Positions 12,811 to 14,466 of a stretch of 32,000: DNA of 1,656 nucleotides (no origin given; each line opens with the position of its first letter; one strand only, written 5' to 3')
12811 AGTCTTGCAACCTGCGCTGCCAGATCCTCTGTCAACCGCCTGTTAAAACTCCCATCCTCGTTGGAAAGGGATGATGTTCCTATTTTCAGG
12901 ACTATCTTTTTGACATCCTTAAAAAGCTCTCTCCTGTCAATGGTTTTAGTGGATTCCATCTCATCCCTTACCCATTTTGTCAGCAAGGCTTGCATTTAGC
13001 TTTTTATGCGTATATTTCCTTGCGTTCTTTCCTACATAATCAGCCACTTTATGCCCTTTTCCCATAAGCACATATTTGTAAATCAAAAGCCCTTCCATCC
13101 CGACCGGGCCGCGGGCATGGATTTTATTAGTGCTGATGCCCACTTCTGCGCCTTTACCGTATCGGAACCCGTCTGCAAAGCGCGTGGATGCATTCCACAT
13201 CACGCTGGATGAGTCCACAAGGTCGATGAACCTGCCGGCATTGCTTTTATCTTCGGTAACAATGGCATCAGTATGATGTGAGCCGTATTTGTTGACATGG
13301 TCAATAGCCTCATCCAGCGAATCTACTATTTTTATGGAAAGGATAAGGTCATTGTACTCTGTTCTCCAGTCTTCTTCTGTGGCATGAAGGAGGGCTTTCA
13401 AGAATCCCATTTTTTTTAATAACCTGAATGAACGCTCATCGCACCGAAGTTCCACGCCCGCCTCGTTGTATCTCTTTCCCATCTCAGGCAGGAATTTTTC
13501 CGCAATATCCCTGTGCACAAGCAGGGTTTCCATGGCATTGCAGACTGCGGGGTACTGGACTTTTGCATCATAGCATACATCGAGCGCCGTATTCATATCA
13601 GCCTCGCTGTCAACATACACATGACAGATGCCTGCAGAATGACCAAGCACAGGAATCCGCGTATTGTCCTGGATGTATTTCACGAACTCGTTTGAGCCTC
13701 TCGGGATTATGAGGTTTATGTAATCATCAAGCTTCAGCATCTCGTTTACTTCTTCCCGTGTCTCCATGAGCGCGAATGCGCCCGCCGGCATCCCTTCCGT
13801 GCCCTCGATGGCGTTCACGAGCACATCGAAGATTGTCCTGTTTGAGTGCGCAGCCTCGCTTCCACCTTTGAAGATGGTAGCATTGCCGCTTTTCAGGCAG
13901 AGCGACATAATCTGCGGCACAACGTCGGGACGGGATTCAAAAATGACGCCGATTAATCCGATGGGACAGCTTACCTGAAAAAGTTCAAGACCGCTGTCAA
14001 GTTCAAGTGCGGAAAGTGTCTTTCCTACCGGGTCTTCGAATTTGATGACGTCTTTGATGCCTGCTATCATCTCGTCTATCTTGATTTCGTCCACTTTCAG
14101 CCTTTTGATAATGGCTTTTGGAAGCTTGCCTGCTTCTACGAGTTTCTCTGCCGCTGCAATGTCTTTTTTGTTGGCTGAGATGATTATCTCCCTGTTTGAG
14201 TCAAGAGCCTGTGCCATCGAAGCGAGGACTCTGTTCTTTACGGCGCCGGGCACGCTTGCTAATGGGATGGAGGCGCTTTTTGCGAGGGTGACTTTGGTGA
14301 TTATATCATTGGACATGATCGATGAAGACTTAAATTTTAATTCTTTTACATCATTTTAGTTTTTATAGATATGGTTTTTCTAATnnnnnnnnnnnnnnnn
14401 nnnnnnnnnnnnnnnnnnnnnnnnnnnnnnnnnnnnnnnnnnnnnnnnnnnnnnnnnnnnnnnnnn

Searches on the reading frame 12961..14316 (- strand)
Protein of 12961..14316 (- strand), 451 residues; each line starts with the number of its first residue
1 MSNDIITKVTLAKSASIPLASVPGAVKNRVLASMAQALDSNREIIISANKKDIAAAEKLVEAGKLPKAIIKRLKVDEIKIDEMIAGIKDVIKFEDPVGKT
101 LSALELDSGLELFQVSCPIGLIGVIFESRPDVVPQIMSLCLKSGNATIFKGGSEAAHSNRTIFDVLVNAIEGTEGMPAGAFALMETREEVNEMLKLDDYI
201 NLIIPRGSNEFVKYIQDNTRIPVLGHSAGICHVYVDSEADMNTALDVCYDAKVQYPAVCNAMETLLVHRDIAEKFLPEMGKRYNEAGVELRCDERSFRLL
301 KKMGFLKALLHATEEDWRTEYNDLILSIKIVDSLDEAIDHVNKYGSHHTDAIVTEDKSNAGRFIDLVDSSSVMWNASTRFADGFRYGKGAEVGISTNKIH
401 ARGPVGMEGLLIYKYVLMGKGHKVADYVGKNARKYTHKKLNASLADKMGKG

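Call 7: search_protein_families(library=ncbifam, proteins=[window:12961-14316:-], max_evalue=0.1)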
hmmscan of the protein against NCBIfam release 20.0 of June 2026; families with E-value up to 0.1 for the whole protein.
window:12961-14316:- (451 aa): 20 families
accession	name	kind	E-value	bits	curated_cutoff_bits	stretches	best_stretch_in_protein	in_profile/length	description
NF001221.0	PRK00197.1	equivalog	2.8e-167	556.7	289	1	3-423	5-416/418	glutamate-5-semialdehyde dehydrogenase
TIGR00407.1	proA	equivalog_domain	1.4e-152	508.1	317.45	1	12-414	1-398/398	glutamate-5-semialdehyde dehydrogenase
TIGR01092.1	P5CS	equivalog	8.2e-133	444.1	796.75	1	10-441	293-709/715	delta l-pyrroline-5-carboxylate synthetase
NF010378.0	PRK13805.1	equivalog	2.2e-11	42.4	951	1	99-281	91-275/872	bifunctional acetaldehyde-CoA/alcohol dehydrogenase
NF052305.1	DioxValDhHalo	equivalog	1.8e-10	40.4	750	2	110-283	133-308/483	2,5-dioxovalerate dehydrogenase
NF040648.1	lactal_redase_Meth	equivalog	4.9e-08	32.4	650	1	103-279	115-294/463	lactaldehyde dehydrogenase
NF050084.1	pip_6_carb_DH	equivalog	8.9e-08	31.5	730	1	114-288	113-292/475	L-piperidine-6-carboxylate dehydrogenase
NF011927.0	PRK15398.1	subfamily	3.7e-07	29.2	403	1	102-282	114-295/465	aldehyde dehydrogenase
NF007497.0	PRK10090.1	equivalog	6.6e-07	28.5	500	1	137-284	163-310/480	aldehyde dehydrogenase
NF042993.1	AlphKGSA_gudD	equivalog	6.2e-06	25.2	770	1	108-284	130-308/481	alpha-ketoglutaric semialdehyde dehydrogenase GucD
NF047625.1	AcylSulfactDhSauS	equivalog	1.1e-05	24.4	600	1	100-279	84-264/464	acylating sulfoacetaldehyde dehydrogenase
TIGR01722.1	MMSDH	subfamily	1.2e-05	24.2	448.5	1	108-284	126-302/477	CoA-acylating methylmalonate-semialdehyde dehydrogenase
TIGR01804.1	BADH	equivalog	3.8e-05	22.4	668.6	1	140-285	157-302/467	betaine-aldehyde dehydrogenase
NF006915.0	PRK09406.1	equivalog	5.2e-05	22.3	730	1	140-284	147-290/457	NADP-dependent succinic semialdehyde dehydrogenase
NF009725.0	PRK13252.1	equivalog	7.3e-05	21.4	593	1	141-286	167-311/488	betaine-aldehyde dehydrogenase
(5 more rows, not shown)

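Call 73: find_related_loci(query=window:12961-14316:-, collection=metagenome_contigs, flank=5000)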
Query window:12961-14316:- (451 aa) in metagenome_contigs; peptide patterns used: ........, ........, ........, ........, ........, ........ (x = any residue, [..] = any of these).
600 stretches matched a pattern (row limit reached: there are more); 549 encode a relative of the query (tblastn E <= 1e-3); the best 80 are kept; 80 distinct loci.
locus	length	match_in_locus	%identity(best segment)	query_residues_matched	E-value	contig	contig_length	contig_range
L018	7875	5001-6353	90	1-451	0e+0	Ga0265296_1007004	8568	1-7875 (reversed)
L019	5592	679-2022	86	1-448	0e+0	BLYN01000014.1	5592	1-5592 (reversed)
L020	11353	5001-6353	86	1-451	0e+0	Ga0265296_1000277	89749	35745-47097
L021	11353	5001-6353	84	1-451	0e+0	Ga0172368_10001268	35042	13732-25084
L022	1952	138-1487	84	1-450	0e+0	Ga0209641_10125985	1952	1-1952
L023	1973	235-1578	83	1-448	0e+0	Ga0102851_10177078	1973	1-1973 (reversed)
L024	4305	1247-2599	82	1-451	0e+0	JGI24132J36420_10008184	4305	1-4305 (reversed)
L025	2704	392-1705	62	5-445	0e+0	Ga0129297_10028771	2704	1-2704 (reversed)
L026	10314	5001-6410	57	5-450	9e-179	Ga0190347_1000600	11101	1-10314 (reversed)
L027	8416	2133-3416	59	2-441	4e-166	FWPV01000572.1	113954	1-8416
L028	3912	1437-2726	55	4-443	1e-168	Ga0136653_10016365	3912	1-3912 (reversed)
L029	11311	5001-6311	55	3-441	9e-162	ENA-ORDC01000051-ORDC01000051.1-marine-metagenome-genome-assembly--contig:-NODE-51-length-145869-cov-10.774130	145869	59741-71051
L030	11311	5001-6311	55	3-441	9e-162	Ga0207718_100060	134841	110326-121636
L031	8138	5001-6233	58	4-427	2e-161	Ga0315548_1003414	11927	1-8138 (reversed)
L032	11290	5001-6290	55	4-440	4e-161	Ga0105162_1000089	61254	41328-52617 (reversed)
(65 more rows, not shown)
